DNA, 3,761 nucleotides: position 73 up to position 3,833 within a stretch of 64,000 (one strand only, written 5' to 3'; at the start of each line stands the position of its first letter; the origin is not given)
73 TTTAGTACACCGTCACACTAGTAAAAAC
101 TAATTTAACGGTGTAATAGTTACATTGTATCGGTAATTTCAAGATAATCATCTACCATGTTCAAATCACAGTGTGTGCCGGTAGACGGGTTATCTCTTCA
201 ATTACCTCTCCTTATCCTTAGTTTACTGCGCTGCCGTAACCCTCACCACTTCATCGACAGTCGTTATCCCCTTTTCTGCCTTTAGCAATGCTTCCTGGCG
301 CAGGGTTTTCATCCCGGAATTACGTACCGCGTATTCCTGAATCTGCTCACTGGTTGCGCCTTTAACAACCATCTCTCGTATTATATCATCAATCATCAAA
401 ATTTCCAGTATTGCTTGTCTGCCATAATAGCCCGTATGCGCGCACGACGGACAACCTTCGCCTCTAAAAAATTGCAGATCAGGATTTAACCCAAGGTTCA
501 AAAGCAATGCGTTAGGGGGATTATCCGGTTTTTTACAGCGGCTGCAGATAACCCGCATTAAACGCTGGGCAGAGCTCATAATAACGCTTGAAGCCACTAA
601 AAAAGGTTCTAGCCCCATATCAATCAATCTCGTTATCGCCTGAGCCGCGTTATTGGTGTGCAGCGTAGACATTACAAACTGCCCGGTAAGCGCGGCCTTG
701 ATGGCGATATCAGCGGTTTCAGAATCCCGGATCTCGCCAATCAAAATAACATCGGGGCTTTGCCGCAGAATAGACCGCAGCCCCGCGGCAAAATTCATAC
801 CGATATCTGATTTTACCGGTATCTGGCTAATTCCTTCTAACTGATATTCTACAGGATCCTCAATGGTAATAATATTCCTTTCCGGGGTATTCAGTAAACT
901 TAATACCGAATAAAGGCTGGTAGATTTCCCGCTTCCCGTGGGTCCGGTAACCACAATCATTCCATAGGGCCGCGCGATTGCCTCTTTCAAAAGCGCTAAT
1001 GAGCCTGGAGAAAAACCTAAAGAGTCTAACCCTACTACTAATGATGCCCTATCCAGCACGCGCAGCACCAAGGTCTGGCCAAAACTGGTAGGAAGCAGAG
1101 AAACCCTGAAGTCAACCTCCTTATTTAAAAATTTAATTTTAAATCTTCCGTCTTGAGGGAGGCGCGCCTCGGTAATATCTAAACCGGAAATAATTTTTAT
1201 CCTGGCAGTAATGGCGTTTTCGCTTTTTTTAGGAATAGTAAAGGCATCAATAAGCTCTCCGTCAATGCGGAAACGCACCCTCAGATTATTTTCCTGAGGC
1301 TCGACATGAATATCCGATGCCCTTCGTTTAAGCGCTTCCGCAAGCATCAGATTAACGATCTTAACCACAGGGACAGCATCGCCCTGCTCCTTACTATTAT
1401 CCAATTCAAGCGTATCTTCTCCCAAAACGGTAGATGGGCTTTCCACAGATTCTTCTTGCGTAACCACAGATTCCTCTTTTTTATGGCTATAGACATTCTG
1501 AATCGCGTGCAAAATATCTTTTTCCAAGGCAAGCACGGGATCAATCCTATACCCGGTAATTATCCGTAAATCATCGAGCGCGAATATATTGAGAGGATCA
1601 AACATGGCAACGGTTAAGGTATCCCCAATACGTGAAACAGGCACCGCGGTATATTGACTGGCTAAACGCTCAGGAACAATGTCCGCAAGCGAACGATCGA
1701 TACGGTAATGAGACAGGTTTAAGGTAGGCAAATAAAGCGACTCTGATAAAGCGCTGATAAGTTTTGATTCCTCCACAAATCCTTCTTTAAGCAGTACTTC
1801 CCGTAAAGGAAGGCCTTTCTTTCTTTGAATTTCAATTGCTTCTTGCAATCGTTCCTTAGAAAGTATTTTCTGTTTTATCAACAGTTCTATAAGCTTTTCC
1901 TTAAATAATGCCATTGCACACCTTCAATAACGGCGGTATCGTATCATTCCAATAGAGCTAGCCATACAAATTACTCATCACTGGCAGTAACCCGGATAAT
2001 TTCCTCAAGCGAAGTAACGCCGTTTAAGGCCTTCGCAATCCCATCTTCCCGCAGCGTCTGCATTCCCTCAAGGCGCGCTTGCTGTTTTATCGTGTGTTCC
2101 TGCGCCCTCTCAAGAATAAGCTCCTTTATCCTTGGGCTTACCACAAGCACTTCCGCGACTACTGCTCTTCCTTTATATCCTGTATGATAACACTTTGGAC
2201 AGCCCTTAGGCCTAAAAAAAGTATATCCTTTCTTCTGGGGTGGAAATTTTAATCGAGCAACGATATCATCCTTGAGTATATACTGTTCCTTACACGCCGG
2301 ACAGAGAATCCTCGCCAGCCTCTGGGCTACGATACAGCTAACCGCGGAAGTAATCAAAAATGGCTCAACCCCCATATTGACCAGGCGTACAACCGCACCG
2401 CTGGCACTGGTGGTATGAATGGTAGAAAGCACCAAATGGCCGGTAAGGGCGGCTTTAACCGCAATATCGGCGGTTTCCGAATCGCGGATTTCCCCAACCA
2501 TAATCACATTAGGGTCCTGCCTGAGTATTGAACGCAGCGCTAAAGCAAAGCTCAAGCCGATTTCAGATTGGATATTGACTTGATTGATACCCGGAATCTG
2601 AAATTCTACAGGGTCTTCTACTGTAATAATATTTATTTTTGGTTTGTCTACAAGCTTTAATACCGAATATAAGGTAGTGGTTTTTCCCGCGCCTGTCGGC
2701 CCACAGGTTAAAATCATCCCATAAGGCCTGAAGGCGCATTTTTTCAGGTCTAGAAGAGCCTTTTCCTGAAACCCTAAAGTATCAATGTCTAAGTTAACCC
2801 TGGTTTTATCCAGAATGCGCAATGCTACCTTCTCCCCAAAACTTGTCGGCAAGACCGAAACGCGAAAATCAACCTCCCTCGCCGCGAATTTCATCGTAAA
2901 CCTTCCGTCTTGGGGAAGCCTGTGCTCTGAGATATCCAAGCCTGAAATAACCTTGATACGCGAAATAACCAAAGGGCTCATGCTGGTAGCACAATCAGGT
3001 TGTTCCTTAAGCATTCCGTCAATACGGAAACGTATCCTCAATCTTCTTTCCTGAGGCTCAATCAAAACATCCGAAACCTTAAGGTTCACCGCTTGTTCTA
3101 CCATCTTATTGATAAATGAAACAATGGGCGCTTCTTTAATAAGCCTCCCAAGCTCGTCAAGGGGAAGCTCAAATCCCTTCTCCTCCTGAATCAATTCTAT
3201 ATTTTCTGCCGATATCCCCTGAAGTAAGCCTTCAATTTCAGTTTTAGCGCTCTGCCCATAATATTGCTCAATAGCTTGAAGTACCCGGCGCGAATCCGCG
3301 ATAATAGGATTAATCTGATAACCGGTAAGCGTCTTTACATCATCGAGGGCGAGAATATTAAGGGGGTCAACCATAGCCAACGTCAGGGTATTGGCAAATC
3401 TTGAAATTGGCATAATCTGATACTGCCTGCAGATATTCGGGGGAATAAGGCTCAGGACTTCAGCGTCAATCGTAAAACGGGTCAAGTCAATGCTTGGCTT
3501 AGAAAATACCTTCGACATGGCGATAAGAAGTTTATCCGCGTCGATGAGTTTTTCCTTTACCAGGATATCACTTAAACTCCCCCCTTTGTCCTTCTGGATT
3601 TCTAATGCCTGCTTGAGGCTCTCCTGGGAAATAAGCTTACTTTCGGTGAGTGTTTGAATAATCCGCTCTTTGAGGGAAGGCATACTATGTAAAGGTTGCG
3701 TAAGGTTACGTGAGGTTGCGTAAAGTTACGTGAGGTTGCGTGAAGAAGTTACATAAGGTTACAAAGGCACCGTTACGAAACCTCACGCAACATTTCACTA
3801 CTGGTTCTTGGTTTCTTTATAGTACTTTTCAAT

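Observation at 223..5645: Split c-di-GMP-sensing module: stand-alone MshEN domain with a near-perfect receptor motif, next to two GspE/PilB ATPases whose own N-terminal motifs are degenerate, plus a catalytically dead GGDEF protein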

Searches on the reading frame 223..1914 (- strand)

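Call 3: search_protein_families(library=pfam, proteins=[window:223-1914:-], max_evalue=0.01)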
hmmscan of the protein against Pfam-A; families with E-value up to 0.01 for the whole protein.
window:223-1914:- (563 aa): 7 families
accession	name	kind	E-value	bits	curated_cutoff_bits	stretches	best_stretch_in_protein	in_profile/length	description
PF00437.27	T2SSE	-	7.1e-130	433.4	24.9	1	177-558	2-370/370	Type II/IV secretion system protein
PF05157.20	MshEN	-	1.3e-22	80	23.1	1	62-147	3-89/90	MshEN domain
PF13401.12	AAA_22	-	0.00047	20.9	27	1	318-356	6-44/130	AAA domain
PF25199.1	nSTAND_NTPase5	-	0.00054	20.3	34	1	314-361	38-86/145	Novel STAND NTPase 5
PF13191.12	AAA_16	-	0.0025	18.8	32.6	1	310-412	16-111/167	AAA ATPase domain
PF13555.12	AAA_29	-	0.0032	17.6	27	1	316-343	21-48/61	P-loop containing region of AAA domain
PF13173.12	AAA_14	-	0.0041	17.6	27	0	319-409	4-85/129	AAA domain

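Call 4: search_protein_families(library=ncbifam, proteins=[window:223-1914:-], max_evalue=0.01)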
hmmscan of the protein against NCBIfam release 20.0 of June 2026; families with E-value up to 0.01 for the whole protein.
window:223-1914:- (563 aa): 22 families
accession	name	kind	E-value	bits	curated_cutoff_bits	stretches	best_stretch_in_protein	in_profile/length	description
TIGR02538.1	type_IV_pilB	equivalog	1.9e-190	634.2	675.65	1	7-561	1-563/564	type IV-A pilus assembly ATPase PilB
TIGR02533.1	type_II_gspE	equivalog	2.1e-172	574.2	630.25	1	81-560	5-486/486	type II secretion system ATPase GspE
NF007755.0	PRK10436.1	equivalog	1.3e-129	432.9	617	1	83-561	12-460/465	type II secretion system protein GspE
NF053534.1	T4PilAsmATPsTfpB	equivalog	6.4e-127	424.4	850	1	37-560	53-582/584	type IV pilus assembly ATPase TfpB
NF041000.1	ATPase_ComGA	equivalog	3.8e-73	245.8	300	1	190-454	3-266/267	competence type IV pilus ATPase ComGA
TIGR01420.1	pilT_fam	subfamily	2.1e-55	188.4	319.1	1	190-433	5-242/343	PilT/PilU family type 4a pilus ATPase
TIGR02525.1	plasmid_TraJ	equivalog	8.9e-30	103.9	368.3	1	309-433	141-272/372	plasmid transfer ATPase TraJ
TIGR02524.1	dot_icm_DotB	equivalog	2.4e-24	86.2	463.3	1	310-431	127-257/358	Dot/Icm type IV secretion system ATPase DotB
NF008411.1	PRK11234.1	equivalog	3.9e-16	58.6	1170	1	7-151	483-626/723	cyclic di-3',5'-guanylate-activated glycosyltransferase NfrB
TIGR02782.1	TrbB_P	equivalog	5.4e-16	58.7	304.55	1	308-435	128-257/303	P-type conjugative transfer ATPase TrbB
NF058587.1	archaellum_moto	equivalog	2.2e-15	56.4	550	1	320-431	278-394/527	archaellum flagellar ATPase motor FlaI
NF012033.0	PRK15489.1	equivalog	6e-15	54.4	537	1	5-152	490-637/703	glycosyl transferase family protein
TIGR02788.1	VirB11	equivalog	7.9e-15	54.7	249.95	1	308-435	136-267/308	P-type DNA transfer ATPase VirB11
TIGR03819.1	heli_sec_ATPase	hypoth_equivalog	4.2e-14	52.5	373.15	1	235-444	99-311/340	TadA family conjugal transfer-associated ATPase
NF010469.0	PRK13894.1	subfamily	8.5e-14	51.6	508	1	311-431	144-265/320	conjugal transfer ATPase TrbB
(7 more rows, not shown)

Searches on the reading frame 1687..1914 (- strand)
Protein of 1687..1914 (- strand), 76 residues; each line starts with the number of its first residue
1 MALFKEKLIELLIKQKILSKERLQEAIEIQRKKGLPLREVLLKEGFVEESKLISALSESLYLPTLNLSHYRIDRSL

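Call 19: search_solved_structures(query=window:1687-1914:-, max_evalue=10, show_alignments=5)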
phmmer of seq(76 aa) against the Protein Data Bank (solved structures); distinct sequences matched with E-value up to 10: 18.
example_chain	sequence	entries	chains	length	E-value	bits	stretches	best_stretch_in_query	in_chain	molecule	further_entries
6f8l_G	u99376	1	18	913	3.1e-10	43.2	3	8-70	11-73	Type IV pilus assembly protein PilF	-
5htl_A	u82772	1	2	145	2.9e-08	37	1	5-73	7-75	MSHA biogenesis protein MshE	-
3jc8_Ba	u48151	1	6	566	1.3e-07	34.9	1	7-73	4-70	Type IV-A pilus assembly ATPase PilB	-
5zfr_A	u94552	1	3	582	6.8e-07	32.7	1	7-74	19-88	Type IV pilus biogenesis ATPase PilB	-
6olj_C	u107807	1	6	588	2.3e-06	31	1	7-74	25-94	Type IV pilus biogenesis ATPase PilB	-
5tsg_B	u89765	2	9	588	2.3e-06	31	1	7-74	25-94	Type IV pilus biogenesis ATPase PilB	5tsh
6ejf_J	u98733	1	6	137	0.0041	20.8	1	7-62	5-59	Type IV pilus assembly protein PilF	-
9g1w_A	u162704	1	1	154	0.0044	20.7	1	8-71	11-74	Type IV pilus assembly ATPase PilB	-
8pdk_A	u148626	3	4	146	0.0047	20.6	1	7-62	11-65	c-di-GMP binding domain of the ATPase enzyme PilF | ATP-binding motif-containing protein pilF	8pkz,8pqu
9glg_A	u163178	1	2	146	0.0057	20.4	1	7-62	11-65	ATP-binding motif-containing protein pilF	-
8pfa_A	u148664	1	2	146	0.0079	19.9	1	7-62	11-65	c-di-GMP binding domain of the ATPase enzyme PilF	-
8pe0_A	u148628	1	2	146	0.011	19.5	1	8-62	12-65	c-di-GMP binding domain of the ATPase enzyme PilF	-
9gl5_A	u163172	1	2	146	0.014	19.2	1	7-62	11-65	ATP-binding motif-containing protein pilF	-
7ooc_G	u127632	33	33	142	0.44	14.4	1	8-69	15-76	30S ribosomal protein S8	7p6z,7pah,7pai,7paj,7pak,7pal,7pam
6ejf_G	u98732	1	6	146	0.54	14.1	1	8-64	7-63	Type IV pilus assembly protein PilF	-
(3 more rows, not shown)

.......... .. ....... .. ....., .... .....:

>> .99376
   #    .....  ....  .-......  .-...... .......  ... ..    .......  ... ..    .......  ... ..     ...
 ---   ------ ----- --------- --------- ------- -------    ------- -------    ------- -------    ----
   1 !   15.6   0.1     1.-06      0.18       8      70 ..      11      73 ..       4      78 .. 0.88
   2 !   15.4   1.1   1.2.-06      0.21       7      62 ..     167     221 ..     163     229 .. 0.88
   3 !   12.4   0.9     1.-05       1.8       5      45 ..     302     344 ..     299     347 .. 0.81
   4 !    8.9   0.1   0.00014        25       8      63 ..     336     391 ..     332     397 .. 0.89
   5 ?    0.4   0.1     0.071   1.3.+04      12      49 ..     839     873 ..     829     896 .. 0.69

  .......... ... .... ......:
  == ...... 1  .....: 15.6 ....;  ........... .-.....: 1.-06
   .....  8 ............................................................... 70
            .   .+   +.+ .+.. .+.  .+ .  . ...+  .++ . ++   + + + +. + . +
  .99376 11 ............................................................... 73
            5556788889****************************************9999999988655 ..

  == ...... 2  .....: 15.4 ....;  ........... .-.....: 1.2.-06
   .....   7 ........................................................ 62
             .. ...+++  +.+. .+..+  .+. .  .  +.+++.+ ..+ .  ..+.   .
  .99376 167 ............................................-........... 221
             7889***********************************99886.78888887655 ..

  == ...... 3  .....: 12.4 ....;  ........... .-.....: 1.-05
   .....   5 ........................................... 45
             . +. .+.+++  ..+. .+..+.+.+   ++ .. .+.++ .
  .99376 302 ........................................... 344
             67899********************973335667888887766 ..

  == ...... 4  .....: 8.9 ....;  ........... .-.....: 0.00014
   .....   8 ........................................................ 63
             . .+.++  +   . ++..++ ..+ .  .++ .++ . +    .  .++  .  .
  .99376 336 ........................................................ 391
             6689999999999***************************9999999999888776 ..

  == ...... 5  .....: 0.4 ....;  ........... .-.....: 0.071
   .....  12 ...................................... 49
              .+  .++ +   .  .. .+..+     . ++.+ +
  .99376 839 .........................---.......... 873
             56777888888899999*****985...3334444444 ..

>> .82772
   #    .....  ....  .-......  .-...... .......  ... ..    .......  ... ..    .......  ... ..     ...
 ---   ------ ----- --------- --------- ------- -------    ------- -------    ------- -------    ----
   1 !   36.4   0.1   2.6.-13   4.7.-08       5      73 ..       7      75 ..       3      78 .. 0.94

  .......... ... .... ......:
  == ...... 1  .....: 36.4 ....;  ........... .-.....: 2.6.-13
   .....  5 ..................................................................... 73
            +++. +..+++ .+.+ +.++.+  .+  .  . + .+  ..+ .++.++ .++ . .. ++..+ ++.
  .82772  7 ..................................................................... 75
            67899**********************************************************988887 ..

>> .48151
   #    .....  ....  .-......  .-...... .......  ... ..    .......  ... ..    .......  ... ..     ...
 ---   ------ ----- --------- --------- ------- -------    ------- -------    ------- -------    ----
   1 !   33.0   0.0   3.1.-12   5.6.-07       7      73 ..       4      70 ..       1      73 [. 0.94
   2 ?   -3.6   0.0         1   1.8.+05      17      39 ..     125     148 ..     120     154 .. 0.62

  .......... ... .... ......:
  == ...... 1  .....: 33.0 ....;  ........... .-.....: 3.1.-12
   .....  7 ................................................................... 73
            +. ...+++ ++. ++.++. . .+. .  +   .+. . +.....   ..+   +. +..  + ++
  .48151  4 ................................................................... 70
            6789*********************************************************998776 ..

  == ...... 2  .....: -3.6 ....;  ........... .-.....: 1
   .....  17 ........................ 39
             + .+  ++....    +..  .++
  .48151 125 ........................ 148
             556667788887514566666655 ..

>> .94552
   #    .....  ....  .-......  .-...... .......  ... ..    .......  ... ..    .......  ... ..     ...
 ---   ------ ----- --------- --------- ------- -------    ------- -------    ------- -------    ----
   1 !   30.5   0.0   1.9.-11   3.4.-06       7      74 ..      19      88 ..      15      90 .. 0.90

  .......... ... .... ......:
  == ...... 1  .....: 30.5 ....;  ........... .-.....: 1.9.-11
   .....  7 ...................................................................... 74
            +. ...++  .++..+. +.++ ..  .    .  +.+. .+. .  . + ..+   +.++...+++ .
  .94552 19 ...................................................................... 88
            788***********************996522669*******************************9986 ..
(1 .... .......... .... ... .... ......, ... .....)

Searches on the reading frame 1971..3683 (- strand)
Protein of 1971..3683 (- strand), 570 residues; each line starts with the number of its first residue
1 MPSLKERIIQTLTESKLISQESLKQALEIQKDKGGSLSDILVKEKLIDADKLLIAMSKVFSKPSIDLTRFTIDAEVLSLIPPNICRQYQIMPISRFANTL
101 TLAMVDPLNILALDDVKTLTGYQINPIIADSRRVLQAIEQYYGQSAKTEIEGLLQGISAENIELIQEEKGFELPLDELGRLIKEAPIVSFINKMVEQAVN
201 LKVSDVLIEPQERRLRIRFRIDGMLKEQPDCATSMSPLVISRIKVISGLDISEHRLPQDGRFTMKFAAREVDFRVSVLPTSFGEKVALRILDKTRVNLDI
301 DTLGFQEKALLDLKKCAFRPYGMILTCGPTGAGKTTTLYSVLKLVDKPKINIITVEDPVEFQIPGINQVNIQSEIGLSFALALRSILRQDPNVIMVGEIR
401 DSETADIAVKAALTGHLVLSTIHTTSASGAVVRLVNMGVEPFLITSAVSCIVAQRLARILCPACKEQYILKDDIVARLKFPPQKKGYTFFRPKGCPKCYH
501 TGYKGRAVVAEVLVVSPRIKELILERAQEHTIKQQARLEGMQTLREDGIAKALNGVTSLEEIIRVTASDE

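Call 3: search_protein_families(library=pfam, proteins=[window:1971-3683:-], max_evalue=0.01)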
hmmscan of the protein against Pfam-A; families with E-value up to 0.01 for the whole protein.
window:1971-3683:- (570 aa): 2 families
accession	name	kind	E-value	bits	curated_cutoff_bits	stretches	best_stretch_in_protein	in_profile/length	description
PF00437.27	T2SSE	-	1.7e-136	455.2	24.9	1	183-564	4-370/370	Type II/IV secretion system protein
PF05157.20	MshEN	-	1.1e-21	77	23.1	1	63-145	4-87/90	MshEN domain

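Call 4: search_protein_families(library=ncbifam, proteins=[window:1971-3683:-], max_evalue=0.01)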
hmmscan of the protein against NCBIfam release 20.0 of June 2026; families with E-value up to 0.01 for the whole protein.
window:1971-3683:- (570 aa): 24 families
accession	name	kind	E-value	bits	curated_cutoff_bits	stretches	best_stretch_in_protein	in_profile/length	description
TIGR02538.1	type_IV_pilB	equivalog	8e-190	632.2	675.65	1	8-567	2-563/564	type IV-A pilus assembly ATPase PilB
TIGR02533.1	type_II_gspE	equivalog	1.3e-171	571.5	630.25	1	80-566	4-486/486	type II secretion system ATPase GspE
NF007755.0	PRK10436.1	equivalog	4.8e-134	447.5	617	1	83-567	12-460/465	type II secretion system protein GspE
NF053534.1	T4PilAsmATPsTfpB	equivalog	3.5e-126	421.9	850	1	36-566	52-582/584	type IV pilus assembly ATPase TfpB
NF041000.1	ATPase_ComGA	equivalog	1.5e-74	250.4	300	1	193-457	2-265/267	competence type IV pilus ATPase ComGA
TIGR01420.1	pilT_fam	subfamily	8.4e-51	173.2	319.1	2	191-437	2-242/343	PilT/PilU family type 4a pilus ATPase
TIGR02525.1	plasmid_TraJ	equivalog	7.1e-28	97.6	368.3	1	299-439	131-274/372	plasmid transfer ATPase TraJ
TIGR02524.1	dot_icm_DotB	equivalog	9.2e-19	67.8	463.3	1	322-437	135-259/358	Dot/Icm type IV secretion system ATPase DotB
NF058587.1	archaellum_moto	equivalog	1.9e-17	63.3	550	1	324-435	278-394/527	archaellum flagellar ATPase motor FlaI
TIGR02782.1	TrbB_P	equivalog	2.2e-15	56.7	304.55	1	324-437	139-255/303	P-type conjugative transfer ATPase TrbB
TIGR02788.1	VirB11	equivalog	2.7e-14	52.9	249.95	1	321-438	144-266/308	P-type DNA transfer ATPase VirB11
NF010469.0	PRK13894.1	subfamily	8.5e-13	48.3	508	1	317-436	145-266/320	conjugal transfer ATPase TrbB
NF010407.0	PRK13833.1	subfamily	9e-13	48.3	499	1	324-439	147-264/323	conjugal transfer protein TrbB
TIGR03819.1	heli_sec_ATPase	hypoth_equivalog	2.7e-12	46.6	373.15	1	281-458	137-321/340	TadA family conjugal transfer-associated ATPase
NF008411.1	PRK11234.1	equivalog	2.7e-12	45.9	1170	1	8-161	484-637/723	cyclic di-3',5'-guanylate-activated glycosyltransferase NfrB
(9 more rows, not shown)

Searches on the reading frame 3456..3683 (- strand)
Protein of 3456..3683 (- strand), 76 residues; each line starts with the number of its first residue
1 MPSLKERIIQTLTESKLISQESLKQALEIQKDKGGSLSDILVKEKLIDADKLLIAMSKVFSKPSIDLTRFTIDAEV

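Call 20: search_solved_structures(query=window:3456-3683:-, max_evalue=10, show_alignments=5)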
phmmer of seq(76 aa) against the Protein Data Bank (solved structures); distinct sequences matched with E-value up to 10: 9.
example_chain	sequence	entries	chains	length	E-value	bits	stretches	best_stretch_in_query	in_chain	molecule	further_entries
6f8l_G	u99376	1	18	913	2.6e-10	43.1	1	7-73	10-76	Type IV pilus assembly protein PilF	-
5zfr_A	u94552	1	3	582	1.2e-06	31.6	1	6-74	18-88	Type IV pilus biogenesis ATPase PilB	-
5htl_A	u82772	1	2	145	1.9e-06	30.9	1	3-74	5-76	MSHA biogenesis protein MshE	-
5tsg_B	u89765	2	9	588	2.3e-05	27.5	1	7-73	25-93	Type IV pilus biogenesis ATPase PilB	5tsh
6olj_C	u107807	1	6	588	2.3e-05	27.5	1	7-73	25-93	Type IV pilus biogenesis ATPase PilB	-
3jc8_Ba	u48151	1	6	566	9.8e-05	25.5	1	7-75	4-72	Type IV-A pilus assembly ATPase PilB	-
9g1w_A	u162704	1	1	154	0.00034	23.8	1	7-73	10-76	Type IV pilus assembly ATPase PilB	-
8ga6_A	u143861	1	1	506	0.0047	20.2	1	11-74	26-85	THR6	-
6ejf_G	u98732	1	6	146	0.64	13.5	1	10-66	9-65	Type IV pilus assembly protein PilF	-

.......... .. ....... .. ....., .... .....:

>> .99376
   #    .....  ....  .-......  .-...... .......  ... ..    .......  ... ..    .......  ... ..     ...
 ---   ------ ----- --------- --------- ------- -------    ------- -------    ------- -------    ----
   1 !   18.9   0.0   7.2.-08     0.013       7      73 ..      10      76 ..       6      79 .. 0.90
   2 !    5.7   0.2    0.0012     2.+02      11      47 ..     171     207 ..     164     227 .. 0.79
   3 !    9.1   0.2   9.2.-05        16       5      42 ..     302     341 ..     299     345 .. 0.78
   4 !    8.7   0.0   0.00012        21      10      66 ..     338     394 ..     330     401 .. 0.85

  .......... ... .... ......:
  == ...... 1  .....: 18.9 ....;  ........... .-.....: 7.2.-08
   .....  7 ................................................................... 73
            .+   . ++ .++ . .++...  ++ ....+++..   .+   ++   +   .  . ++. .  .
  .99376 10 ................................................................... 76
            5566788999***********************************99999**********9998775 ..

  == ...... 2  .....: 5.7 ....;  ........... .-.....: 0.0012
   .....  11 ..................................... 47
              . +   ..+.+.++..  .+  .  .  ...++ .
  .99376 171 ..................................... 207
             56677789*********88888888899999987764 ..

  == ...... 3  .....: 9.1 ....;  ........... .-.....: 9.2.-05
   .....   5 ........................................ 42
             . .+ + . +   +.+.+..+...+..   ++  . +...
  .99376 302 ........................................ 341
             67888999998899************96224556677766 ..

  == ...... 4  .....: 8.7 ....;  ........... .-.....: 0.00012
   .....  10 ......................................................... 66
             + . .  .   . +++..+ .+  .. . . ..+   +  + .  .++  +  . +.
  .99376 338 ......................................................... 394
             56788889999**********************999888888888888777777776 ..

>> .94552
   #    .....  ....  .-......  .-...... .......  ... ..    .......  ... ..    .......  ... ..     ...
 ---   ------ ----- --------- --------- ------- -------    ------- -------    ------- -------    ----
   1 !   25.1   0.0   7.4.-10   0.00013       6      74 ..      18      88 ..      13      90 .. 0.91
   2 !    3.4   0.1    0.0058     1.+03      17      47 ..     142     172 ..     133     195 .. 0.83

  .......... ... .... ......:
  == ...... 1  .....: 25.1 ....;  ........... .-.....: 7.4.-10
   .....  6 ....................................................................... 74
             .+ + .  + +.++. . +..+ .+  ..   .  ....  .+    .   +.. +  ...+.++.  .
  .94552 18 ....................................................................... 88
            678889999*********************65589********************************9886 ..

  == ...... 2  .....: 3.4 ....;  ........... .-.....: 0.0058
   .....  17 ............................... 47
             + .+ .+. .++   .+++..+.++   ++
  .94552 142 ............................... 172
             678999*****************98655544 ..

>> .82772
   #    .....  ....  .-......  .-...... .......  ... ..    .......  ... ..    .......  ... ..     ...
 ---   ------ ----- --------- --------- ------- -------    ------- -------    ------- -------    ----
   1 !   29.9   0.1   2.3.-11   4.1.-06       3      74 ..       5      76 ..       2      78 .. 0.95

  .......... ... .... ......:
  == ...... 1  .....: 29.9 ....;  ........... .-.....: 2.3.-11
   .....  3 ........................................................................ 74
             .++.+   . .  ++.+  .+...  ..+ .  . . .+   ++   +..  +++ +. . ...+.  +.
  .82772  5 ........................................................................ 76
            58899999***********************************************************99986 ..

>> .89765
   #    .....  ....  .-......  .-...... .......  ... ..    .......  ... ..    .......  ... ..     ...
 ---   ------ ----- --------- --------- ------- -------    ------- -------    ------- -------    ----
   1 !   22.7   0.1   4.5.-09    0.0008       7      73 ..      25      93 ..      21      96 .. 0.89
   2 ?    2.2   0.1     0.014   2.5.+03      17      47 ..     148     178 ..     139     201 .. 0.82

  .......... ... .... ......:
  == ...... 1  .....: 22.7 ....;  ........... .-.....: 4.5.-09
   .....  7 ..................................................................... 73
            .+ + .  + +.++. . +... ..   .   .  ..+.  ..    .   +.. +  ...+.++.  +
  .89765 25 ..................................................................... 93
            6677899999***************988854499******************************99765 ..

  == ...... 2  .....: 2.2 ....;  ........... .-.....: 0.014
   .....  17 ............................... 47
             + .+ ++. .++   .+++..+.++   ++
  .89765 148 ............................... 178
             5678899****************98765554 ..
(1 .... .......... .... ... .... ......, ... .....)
